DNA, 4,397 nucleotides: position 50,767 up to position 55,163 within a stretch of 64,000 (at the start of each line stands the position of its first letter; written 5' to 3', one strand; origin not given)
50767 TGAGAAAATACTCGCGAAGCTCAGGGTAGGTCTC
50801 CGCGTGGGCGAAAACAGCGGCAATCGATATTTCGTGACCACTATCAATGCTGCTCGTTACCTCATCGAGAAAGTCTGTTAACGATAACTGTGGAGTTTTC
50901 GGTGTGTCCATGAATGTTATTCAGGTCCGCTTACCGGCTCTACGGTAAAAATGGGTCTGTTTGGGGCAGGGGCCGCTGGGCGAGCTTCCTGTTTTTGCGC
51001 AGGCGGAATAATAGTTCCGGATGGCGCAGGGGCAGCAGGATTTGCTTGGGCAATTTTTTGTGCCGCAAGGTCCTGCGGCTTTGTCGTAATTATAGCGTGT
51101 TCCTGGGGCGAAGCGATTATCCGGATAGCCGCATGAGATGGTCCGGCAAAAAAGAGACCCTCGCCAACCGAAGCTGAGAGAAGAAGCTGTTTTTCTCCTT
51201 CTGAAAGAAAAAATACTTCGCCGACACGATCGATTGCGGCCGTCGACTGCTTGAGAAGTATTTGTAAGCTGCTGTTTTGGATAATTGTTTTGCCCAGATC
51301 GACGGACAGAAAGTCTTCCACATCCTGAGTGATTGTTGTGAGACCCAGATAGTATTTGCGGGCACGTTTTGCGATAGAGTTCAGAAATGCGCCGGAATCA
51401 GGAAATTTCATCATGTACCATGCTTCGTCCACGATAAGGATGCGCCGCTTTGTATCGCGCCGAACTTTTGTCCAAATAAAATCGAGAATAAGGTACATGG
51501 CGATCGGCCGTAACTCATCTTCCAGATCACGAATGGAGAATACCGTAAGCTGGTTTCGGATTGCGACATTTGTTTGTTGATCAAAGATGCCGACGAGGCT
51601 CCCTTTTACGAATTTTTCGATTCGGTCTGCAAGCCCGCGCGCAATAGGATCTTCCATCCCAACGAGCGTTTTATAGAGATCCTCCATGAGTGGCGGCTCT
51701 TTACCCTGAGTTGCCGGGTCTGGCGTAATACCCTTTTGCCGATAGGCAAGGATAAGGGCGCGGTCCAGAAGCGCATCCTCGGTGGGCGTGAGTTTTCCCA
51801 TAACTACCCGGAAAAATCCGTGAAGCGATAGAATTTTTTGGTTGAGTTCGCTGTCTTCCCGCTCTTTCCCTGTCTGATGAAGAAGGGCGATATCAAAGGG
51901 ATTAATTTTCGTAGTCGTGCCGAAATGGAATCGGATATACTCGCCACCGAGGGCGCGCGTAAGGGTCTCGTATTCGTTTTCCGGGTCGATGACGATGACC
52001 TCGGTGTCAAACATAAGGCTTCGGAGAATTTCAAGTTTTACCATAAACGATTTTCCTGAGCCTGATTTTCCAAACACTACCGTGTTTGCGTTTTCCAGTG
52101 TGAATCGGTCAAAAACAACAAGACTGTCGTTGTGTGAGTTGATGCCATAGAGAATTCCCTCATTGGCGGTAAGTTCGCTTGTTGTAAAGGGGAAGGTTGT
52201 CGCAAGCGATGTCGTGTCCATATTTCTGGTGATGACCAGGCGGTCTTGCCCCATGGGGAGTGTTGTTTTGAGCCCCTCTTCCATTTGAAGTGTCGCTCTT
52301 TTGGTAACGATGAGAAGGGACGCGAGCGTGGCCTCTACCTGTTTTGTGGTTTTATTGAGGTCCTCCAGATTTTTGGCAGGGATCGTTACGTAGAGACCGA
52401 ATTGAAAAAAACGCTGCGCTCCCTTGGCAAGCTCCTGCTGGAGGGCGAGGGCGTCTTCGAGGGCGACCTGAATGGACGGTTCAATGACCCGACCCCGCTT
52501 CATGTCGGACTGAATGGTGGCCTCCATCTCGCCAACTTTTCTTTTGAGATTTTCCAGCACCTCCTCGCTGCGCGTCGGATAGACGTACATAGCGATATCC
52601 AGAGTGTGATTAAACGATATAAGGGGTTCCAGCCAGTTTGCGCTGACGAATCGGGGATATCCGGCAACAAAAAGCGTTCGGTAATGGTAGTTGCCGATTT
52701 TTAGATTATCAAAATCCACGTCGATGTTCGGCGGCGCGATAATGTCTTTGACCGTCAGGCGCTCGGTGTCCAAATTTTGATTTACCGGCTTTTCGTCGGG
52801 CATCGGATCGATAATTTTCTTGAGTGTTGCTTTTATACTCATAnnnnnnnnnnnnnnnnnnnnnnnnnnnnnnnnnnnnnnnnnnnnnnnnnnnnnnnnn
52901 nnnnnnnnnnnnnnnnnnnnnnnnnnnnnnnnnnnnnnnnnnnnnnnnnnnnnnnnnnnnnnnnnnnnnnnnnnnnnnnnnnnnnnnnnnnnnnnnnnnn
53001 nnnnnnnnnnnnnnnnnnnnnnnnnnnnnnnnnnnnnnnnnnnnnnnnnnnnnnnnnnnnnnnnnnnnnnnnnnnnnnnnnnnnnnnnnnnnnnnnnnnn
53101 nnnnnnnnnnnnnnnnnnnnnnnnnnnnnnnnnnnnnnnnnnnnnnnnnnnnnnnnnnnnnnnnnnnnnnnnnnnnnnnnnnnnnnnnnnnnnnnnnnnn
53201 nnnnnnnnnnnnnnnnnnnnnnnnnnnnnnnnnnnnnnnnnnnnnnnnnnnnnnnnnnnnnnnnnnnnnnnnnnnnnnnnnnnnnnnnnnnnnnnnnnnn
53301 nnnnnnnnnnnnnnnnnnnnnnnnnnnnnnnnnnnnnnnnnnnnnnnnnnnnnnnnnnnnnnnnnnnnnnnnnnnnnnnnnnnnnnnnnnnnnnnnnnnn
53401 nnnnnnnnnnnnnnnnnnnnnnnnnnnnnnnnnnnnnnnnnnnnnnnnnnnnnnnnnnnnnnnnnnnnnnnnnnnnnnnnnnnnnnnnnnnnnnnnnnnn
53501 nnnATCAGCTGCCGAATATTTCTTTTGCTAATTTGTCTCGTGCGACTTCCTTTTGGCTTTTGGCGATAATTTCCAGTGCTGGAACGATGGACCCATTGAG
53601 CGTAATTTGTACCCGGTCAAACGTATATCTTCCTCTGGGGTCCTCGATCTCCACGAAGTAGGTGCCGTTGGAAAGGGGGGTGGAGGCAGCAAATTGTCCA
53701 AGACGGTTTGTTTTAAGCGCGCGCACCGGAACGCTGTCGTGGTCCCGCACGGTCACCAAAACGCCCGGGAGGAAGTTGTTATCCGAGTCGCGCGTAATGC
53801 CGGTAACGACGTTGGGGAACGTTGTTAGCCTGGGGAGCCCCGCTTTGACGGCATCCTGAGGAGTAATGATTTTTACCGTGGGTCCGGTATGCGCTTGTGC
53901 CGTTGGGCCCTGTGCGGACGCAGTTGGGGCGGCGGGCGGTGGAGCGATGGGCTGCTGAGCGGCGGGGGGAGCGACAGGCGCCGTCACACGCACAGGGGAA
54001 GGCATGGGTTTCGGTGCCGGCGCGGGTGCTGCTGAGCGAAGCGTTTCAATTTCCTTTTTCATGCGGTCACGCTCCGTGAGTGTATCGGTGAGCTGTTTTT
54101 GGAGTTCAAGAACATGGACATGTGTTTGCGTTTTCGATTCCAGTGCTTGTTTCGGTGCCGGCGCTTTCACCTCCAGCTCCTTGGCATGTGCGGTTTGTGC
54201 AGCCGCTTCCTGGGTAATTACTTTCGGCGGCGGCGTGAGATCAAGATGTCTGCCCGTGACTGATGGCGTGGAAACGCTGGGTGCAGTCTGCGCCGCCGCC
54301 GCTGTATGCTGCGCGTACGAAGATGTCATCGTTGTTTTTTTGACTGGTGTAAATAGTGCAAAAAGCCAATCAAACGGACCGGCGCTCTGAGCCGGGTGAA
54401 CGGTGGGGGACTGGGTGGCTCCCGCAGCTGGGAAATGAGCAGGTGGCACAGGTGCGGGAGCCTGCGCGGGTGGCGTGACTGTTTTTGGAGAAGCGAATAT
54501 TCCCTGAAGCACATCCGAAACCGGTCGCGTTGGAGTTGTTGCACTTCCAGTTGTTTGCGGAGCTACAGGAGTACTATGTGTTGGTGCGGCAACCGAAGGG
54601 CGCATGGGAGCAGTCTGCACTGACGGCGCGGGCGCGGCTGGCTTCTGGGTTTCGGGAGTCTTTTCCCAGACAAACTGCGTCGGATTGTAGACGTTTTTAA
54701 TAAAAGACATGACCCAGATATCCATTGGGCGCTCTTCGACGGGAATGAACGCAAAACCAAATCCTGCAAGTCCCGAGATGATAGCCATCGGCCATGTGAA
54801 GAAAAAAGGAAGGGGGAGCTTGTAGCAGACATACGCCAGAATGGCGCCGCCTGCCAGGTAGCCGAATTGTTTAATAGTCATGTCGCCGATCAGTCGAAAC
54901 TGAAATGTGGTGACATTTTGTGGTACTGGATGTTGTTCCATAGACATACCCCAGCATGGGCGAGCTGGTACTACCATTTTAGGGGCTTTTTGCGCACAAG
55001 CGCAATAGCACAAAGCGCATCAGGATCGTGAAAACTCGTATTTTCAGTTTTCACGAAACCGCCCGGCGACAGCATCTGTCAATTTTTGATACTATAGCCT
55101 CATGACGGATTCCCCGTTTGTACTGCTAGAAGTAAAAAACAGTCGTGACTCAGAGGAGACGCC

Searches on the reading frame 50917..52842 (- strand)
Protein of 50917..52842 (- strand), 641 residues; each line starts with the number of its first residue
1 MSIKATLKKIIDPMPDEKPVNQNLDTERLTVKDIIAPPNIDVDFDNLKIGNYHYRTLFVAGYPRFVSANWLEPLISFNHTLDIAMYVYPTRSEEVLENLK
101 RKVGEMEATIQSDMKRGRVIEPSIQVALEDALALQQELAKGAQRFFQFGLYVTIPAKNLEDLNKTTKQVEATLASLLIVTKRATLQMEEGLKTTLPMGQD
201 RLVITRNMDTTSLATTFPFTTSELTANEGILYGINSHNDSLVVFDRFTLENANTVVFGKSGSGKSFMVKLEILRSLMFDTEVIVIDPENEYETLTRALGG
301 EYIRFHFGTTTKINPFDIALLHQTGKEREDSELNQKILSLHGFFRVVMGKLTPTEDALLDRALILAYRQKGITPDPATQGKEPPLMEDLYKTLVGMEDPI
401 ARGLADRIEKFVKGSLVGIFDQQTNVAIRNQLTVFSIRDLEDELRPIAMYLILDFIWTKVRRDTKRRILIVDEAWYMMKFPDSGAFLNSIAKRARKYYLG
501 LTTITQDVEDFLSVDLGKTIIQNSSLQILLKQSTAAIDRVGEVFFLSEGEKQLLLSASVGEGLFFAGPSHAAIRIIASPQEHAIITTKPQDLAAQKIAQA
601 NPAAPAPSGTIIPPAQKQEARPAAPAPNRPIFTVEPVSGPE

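Call 25: search_protein_families(library=pfam, proteins=[window:50917-52842:-], max_evalue=0.0001)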
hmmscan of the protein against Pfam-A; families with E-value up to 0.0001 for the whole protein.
window:50917-52842:- (641 aa): 3 families
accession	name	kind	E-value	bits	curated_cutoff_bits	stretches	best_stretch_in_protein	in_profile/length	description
PF19044.6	P-loop_TraG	-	7.2e-27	94.5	25.8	2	429-557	211-345/413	TraG P-loop domain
PF12846.13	AAA_10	-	1.2e-15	57.9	27.5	1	250-519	20-294/362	AAA-like domain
PF01935.23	DUF87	-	2.5e-08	34.8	23.2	1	256-319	28-93/220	Helicase HerA, central domain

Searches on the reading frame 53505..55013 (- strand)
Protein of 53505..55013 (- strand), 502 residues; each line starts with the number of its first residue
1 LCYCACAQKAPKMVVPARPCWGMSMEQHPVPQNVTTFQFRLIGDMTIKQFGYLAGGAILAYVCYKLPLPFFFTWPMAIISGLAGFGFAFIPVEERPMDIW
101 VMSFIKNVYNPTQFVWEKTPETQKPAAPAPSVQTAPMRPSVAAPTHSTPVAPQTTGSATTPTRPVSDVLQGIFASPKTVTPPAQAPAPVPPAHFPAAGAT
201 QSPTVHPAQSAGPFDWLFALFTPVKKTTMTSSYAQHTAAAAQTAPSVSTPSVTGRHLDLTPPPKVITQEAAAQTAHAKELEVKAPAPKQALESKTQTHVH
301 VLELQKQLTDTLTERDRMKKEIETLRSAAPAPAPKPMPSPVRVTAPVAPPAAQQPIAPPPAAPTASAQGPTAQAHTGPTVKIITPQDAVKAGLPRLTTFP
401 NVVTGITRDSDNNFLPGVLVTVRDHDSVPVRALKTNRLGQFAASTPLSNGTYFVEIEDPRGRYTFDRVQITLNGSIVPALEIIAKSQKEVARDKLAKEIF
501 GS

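Call 25: search_protein_families(library=pfam, proteins=[window:53505-55013:-], max_evalue=0.0001)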
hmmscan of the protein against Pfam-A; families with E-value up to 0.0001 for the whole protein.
window:53505-55013:- (502 aa): 2 families
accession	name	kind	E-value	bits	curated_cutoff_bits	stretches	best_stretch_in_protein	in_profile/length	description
PF12666.12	PrgI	-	4.5e-07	30.7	27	1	29-112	1-87/91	PrgI family protein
PF13620.12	CarboxypepD_reg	-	4.3e-05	24.2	32.3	0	403-459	2-57/82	Carboxypeptidase regulatory-like domain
